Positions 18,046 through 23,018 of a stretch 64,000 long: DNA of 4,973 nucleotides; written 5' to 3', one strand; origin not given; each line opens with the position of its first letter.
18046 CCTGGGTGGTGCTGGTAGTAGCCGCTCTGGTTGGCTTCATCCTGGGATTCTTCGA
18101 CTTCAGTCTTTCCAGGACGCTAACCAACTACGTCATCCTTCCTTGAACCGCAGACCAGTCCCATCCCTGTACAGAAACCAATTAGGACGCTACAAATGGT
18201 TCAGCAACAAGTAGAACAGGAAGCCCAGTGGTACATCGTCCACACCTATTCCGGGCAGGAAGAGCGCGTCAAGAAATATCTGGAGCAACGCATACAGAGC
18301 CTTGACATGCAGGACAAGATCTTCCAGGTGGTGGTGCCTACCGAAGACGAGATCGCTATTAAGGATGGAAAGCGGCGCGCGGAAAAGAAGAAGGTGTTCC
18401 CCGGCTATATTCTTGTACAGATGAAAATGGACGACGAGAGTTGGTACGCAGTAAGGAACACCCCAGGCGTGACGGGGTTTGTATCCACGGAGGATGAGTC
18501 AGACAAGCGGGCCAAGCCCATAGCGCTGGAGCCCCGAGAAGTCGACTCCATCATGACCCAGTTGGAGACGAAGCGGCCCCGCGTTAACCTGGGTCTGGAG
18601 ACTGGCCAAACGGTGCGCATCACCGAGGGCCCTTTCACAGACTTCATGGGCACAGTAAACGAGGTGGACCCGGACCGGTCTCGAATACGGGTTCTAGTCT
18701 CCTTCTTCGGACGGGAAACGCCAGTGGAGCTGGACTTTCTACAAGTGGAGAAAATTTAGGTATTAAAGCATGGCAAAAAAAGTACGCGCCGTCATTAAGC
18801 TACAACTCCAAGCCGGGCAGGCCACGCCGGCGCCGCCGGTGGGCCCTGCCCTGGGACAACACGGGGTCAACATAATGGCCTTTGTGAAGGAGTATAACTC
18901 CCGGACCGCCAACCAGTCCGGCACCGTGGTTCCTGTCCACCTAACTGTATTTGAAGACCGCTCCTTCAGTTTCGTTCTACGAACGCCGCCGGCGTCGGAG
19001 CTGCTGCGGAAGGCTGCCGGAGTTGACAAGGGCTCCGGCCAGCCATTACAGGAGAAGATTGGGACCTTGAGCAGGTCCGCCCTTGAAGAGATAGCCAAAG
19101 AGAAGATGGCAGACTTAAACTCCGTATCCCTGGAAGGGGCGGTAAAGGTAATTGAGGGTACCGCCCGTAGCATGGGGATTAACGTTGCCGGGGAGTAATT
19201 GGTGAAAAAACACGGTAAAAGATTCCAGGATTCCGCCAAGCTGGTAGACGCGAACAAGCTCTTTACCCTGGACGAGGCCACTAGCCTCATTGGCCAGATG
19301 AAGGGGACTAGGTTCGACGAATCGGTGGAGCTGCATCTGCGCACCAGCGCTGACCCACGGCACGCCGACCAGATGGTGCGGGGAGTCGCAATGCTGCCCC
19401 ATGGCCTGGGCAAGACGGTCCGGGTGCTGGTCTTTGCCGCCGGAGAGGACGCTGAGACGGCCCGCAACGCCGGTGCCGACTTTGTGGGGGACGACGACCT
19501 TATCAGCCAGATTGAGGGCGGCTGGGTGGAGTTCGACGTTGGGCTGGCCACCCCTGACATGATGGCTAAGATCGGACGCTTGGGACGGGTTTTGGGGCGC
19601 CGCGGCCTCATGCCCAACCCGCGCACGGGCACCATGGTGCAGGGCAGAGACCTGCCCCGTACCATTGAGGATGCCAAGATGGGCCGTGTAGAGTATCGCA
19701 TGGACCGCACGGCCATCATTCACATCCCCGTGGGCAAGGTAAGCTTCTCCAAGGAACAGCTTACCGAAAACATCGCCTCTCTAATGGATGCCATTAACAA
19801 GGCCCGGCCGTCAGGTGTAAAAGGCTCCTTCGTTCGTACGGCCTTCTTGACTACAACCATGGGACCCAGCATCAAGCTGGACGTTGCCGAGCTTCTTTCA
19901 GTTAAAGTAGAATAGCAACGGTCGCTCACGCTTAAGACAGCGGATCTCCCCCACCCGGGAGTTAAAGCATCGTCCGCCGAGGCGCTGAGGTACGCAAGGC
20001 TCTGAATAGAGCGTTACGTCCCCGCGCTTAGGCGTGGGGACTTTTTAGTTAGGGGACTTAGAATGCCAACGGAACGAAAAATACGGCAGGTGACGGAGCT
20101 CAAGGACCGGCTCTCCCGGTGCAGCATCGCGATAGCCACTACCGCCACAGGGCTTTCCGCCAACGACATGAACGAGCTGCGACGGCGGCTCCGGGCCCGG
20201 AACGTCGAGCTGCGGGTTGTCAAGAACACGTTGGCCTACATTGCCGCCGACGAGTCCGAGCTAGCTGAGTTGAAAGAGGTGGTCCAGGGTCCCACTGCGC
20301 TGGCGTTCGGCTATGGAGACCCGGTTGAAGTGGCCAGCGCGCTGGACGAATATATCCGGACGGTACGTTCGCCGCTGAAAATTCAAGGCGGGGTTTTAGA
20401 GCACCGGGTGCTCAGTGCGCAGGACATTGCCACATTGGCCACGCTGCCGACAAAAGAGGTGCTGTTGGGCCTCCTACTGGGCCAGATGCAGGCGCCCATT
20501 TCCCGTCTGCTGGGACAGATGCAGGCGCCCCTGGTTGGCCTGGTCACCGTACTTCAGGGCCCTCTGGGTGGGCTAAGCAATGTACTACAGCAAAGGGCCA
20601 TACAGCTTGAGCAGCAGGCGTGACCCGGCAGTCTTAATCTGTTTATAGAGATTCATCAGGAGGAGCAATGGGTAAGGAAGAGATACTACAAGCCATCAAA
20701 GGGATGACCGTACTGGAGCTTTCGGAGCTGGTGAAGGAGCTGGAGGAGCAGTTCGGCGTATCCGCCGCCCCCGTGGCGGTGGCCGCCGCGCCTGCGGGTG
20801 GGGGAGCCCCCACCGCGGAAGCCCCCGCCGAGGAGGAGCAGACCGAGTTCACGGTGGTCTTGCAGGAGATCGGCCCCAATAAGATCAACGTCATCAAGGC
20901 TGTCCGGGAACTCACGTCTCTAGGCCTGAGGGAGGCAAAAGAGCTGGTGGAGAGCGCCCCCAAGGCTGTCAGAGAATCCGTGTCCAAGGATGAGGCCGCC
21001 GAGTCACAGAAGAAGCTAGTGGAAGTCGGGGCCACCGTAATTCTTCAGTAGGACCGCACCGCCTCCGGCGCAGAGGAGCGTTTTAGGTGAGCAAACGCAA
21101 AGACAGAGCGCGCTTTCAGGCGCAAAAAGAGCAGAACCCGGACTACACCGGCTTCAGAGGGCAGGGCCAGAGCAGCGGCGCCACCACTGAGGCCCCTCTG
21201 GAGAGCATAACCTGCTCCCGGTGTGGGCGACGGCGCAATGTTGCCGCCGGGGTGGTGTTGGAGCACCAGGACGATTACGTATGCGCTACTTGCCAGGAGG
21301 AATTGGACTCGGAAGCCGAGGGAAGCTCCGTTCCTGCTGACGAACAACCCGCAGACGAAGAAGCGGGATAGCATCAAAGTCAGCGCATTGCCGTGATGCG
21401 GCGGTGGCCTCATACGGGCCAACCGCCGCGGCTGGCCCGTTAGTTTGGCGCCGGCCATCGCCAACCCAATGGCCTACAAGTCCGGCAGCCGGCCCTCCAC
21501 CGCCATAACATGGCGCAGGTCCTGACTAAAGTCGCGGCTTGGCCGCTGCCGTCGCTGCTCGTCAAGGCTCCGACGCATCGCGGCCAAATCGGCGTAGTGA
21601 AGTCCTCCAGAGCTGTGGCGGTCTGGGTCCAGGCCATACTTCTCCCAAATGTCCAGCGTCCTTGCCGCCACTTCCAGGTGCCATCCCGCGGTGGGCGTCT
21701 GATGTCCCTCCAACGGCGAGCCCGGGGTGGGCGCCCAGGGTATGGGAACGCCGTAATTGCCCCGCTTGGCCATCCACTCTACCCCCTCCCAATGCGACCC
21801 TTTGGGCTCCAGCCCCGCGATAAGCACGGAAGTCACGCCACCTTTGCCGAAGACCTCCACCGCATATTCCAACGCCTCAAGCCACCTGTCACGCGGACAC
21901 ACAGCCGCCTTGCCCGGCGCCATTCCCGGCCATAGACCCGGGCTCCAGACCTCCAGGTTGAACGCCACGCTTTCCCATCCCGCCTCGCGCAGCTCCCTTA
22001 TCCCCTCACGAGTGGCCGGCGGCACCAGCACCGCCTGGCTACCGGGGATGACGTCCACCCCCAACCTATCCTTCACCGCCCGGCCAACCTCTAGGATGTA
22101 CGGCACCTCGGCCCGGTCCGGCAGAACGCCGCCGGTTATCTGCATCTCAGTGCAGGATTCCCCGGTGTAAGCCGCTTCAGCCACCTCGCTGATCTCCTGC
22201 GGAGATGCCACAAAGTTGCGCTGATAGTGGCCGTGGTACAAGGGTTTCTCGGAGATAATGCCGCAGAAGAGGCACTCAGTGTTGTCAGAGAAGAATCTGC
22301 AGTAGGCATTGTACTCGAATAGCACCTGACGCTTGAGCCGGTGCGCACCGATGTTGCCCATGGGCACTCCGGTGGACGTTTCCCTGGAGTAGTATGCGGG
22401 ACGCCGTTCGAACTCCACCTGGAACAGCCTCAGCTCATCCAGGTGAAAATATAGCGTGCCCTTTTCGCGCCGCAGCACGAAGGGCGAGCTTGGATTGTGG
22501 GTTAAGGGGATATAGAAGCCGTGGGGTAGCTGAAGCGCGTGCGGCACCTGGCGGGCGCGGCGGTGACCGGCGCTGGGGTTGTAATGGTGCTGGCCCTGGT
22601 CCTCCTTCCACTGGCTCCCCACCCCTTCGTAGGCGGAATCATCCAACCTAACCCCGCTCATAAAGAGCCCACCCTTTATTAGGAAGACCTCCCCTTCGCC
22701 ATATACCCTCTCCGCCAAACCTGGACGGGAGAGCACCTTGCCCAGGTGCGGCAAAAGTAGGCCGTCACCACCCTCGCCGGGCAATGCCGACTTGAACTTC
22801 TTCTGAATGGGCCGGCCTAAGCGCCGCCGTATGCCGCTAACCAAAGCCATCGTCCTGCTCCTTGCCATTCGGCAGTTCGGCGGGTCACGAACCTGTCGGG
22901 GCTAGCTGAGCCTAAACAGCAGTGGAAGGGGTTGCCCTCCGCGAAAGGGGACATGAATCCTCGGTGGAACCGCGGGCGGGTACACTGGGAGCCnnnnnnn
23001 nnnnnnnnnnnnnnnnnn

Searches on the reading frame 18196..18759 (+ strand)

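Call 20: search_protein_families(library=pfam, proteins=[window:18196-18759:+])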
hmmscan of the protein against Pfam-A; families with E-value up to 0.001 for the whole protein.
window:18196-18759:+ (187 aa): 2 families
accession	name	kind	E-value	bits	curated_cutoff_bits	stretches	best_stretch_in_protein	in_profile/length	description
PF02357.24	NusG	-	3.2e-29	101.7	22.2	1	11-120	2-93/93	Transcription termination factor nusG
PF00467.35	KOW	-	6.3e-07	29.4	22.3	1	137-166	2-31/32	KOW motif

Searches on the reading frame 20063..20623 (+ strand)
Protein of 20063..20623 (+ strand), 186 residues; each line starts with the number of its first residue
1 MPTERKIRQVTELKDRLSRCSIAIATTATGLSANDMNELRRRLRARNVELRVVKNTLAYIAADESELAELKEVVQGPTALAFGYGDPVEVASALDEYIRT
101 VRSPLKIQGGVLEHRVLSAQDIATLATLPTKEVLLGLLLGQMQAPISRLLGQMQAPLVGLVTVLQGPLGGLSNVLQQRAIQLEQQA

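Call 20: search_protein_families(library=pfam, proteins=[window:20063-20623:+])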
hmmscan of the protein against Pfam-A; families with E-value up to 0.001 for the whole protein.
window:20063-20623:+ (186 aa): 1 family
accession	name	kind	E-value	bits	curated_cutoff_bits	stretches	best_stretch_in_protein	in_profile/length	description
PF00466.25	Ribosomal_L10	-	6e-24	84.4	22.8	1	2-97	2-98/100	Ribosomal protein L10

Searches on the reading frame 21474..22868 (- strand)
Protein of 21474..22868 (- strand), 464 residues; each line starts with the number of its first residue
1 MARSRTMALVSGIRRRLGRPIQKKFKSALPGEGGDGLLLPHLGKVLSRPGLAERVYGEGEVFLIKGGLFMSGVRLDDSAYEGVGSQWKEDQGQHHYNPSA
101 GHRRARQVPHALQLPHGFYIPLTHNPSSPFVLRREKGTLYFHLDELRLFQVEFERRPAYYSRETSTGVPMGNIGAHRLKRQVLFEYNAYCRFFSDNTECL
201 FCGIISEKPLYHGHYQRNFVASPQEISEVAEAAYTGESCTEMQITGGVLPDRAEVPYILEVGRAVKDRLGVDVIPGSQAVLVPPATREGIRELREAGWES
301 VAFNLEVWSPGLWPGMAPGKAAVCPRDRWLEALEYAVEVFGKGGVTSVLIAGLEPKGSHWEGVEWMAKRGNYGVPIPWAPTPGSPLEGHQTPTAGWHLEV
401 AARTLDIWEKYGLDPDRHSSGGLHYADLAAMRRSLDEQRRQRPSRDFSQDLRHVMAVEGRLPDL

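Call 20: search_protein_families(library=pfam, proteins=[window:21474-22868:-])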
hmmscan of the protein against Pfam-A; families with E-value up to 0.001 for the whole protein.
window:21474-22868:- (464 aa): 1 family
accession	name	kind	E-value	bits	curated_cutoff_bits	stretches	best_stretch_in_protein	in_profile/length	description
PF04055.27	Radical_SAM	-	6.7e-06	26.8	29.5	1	197-350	9-149/166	Radical SAM superfamily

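Call 24: search_protein_families(library=ncbifam, proteins=[window:21474-22868:-], max_evalue=0.00001)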
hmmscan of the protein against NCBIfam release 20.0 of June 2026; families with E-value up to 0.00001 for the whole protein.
window:21474-22868:- (464 aa): 2 families
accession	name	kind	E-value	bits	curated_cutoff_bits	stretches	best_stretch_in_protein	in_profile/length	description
NF045502.1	variant_rSAM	domain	6.1e-106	354.4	125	1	60-410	3-357/357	radical SAM protein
TIGR04043.1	rSAM_MSMEG_0568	hypoth_equivalog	1.4e-31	109.8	303.7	1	118-415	39-334/354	MSMEG_0568 family radical SAM protein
